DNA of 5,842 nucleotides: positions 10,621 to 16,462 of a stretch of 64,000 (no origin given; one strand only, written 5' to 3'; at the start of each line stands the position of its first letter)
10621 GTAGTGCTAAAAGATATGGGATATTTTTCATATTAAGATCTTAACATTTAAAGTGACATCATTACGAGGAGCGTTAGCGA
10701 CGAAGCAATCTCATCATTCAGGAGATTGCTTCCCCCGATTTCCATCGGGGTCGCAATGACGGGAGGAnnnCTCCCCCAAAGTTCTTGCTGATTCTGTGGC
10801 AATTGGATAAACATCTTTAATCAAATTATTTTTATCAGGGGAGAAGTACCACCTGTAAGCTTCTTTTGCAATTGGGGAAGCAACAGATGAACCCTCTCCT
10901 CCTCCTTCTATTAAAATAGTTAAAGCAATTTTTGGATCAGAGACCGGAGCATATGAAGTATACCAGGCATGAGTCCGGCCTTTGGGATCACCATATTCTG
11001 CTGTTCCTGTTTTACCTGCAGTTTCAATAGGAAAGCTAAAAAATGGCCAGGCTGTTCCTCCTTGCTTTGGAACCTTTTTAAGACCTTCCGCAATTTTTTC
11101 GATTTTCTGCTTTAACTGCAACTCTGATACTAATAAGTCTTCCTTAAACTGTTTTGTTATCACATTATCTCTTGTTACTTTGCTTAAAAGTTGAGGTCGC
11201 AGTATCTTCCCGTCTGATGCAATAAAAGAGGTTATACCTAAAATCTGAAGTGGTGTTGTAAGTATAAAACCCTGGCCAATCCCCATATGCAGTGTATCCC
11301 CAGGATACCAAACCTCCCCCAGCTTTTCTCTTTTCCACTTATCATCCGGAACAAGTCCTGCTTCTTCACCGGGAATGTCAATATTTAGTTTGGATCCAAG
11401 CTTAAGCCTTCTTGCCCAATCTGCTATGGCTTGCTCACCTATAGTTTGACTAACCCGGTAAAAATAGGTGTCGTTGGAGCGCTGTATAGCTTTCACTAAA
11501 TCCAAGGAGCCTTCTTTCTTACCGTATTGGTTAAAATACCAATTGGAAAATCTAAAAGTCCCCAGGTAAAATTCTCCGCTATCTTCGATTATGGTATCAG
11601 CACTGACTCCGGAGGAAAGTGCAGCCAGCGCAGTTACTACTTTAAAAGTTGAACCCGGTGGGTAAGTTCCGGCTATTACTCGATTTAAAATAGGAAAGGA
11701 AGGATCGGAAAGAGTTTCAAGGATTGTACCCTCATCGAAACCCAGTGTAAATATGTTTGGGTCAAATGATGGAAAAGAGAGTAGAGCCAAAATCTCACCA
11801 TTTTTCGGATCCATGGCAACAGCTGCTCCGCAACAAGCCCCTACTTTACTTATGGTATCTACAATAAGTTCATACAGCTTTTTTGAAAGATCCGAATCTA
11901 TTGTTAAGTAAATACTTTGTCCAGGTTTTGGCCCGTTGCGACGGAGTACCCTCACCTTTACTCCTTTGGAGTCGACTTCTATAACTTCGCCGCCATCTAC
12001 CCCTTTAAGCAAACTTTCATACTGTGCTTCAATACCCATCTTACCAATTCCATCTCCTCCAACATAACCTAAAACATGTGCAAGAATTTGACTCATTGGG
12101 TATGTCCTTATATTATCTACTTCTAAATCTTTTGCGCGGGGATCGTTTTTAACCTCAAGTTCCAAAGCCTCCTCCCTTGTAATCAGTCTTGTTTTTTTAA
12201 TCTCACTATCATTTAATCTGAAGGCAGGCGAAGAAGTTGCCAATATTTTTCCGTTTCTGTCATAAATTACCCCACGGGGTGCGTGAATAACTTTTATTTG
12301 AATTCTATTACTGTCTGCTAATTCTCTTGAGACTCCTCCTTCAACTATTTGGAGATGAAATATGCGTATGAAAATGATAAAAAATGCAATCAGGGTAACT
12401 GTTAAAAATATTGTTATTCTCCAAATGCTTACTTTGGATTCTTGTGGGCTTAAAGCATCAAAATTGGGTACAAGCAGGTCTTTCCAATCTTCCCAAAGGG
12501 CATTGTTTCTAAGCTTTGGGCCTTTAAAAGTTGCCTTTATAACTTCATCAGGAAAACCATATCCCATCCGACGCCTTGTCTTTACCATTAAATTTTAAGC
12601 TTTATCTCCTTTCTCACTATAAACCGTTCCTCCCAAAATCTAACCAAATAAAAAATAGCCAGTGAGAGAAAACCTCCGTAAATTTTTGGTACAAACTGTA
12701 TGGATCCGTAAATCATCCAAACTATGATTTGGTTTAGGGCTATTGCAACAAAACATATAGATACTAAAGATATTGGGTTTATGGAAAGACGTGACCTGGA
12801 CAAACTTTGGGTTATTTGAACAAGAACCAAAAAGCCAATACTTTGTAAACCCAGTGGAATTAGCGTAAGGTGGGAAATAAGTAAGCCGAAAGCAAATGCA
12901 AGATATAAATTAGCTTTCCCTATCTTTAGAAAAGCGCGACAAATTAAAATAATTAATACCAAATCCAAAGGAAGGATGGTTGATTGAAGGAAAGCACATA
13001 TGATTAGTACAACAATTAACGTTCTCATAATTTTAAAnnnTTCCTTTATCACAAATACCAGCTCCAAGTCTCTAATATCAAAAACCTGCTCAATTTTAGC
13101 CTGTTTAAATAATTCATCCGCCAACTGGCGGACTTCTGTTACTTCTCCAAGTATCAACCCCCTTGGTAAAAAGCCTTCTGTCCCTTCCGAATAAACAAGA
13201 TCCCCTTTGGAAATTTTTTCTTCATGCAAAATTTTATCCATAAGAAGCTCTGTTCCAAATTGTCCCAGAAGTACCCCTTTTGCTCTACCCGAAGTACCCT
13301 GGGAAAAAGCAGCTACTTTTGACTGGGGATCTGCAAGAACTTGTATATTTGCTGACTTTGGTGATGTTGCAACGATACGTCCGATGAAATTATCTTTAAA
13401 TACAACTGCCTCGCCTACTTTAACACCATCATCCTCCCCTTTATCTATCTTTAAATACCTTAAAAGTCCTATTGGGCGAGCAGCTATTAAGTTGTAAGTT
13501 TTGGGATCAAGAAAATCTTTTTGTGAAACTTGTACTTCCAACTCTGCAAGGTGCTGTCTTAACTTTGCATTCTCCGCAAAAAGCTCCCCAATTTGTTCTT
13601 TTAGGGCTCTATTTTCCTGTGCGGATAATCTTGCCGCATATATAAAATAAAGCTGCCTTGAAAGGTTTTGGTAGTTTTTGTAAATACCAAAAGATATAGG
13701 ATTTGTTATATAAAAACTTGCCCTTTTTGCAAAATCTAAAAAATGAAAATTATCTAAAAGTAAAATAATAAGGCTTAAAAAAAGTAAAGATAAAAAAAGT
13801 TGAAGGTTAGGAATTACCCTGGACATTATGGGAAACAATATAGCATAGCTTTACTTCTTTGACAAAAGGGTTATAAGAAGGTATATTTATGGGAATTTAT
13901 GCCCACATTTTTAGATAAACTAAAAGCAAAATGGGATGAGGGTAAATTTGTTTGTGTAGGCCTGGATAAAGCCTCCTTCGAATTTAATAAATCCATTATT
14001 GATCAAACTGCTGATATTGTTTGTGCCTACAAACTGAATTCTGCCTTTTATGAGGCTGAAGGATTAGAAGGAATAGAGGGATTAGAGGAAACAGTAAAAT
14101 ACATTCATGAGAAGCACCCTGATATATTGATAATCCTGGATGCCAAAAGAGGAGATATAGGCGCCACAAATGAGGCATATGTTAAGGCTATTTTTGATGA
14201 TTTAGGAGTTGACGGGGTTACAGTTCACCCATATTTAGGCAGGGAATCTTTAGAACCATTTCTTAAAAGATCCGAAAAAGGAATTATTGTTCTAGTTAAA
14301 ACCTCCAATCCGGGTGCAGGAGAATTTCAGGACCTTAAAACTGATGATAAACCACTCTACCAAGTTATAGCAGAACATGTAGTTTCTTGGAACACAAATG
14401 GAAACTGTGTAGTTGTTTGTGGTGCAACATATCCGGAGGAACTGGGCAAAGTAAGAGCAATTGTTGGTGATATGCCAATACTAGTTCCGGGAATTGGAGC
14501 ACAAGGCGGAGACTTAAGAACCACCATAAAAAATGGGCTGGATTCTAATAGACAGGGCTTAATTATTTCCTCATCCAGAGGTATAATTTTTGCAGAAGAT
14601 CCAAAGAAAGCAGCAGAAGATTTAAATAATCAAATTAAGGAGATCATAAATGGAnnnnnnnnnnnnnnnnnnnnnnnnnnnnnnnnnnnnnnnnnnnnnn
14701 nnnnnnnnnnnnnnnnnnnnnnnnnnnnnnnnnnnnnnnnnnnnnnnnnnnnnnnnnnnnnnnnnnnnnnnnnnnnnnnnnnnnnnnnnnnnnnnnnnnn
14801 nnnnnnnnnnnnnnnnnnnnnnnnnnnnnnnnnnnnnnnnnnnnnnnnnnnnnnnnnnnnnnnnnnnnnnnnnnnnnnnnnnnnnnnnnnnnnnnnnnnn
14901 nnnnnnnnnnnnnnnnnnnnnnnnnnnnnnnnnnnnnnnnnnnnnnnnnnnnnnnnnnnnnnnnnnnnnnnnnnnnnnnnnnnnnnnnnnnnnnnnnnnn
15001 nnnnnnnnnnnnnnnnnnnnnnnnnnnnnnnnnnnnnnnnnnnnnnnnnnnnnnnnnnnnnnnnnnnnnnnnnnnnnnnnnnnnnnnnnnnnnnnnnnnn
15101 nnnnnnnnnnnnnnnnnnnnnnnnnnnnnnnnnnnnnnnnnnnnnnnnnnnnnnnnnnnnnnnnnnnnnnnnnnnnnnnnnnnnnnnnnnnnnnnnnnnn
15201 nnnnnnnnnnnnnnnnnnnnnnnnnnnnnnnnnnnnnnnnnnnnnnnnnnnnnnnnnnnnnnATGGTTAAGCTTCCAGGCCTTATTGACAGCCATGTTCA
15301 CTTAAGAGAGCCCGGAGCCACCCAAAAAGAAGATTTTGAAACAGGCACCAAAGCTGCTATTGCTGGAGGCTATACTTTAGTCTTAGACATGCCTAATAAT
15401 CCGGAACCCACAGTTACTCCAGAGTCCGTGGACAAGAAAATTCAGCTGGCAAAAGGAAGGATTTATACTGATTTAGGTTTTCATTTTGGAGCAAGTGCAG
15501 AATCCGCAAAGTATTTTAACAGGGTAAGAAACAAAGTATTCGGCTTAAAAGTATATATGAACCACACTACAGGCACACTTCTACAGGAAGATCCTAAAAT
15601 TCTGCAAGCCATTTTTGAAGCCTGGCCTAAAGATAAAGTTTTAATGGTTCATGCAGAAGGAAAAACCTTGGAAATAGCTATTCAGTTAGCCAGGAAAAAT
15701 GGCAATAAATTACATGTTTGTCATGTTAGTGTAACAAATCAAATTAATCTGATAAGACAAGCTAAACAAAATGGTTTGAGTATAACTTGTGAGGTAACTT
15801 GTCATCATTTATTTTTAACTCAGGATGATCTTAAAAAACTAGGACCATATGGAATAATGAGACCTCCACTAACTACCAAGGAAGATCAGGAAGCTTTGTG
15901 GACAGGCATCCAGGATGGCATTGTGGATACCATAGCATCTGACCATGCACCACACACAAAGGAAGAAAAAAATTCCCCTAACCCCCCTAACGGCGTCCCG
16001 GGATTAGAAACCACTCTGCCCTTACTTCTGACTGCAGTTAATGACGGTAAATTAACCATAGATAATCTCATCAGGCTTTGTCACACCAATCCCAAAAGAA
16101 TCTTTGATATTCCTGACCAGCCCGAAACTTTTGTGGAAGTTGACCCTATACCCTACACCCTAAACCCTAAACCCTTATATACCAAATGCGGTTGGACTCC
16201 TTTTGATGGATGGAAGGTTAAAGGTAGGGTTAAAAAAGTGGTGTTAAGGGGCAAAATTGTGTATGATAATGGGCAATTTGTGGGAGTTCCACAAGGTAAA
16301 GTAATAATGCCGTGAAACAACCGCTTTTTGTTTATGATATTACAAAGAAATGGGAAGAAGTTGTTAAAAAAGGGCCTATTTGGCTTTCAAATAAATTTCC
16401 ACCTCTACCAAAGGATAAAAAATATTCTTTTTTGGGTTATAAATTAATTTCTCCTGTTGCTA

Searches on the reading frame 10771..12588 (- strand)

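Call 84: search_protein_families(library=pfam, proteins=[window:10771-12588:-], max_evalue=0.001)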
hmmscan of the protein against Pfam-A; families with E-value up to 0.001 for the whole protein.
window:10771-12588:- (606 aa): 3 families
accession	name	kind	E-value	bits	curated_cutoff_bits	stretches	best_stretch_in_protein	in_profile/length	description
PF00905.27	Transpeptidase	-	8e-61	206.3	22.1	1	254-578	1-298/299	Penicillin binding protein transpeptidase domain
PF03717.20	PBP_dimer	-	2.8e-19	70.7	24.4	2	135-214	81-178/180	Penicillin-binding Protein dimerisation domain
PF21922.1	PBP_dimer_2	-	0.00015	22.4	27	0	159-198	23-61/83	Penicillin binding protein A dimerisation domain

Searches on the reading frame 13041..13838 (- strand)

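Call 84: search_protein_families(library=pfam, proteins=[window:13041-13838:-], max_evalue=0.001)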
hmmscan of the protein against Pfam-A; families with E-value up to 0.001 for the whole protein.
window:13041-13838:- (266 aa): 2 families
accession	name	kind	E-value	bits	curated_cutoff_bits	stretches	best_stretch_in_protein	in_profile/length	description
PF04085.20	MreC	-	1e-29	103.7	28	1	120-265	4-147/147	Rod shape-determining protein MreC, barrel core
PF09378.16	HAS-barrel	-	0.00032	21.2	25.2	0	205-250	17-59/90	HAS barrel domain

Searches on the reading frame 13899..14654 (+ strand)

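Call 84: search_protein_families(library=pfam, proteins=[window:13899-14654:+], max_evalue=0.001)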
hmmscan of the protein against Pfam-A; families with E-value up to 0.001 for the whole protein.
window:13899-14654:+ (252 aa): 1 family
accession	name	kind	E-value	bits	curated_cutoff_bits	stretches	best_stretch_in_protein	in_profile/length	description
PF00215.30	OMPdecase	-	3.4e-39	135.5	27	1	18-241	3-220/221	Orotidine 5'-phosphate decarboxylase / HUMPS family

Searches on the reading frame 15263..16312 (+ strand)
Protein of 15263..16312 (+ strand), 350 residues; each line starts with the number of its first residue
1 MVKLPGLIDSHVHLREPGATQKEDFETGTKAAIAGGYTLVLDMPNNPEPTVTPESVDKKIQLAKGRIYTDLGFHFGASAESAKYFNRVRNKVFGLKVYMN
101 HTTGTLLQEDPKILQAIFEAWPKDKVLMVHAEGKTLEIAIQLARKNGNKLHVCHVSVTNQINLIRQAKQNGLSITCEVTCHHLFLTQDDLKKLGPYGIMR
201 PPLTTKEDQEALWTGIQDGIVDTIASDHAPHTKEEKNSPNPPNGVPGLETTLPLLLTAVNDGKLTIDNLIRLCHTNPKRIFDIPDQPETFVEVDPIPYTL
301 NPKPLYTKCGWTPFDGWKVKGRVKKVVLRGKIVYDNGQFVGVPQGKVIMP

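Call 84: search_protein_families(library=pfam, proteins=[window:15263-16312:+], max_evalue=0.001)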
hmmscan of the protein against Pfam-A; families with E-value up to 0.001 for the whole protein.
window:15263-16312:+ (350 aa): 1 family
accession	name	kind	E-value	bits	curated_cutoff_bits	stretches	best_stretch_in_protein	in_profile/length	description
PF01979.26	Amidohydro_1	-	8.4e-17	61.9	25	1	4-333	3-345/345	Amidohydrolase family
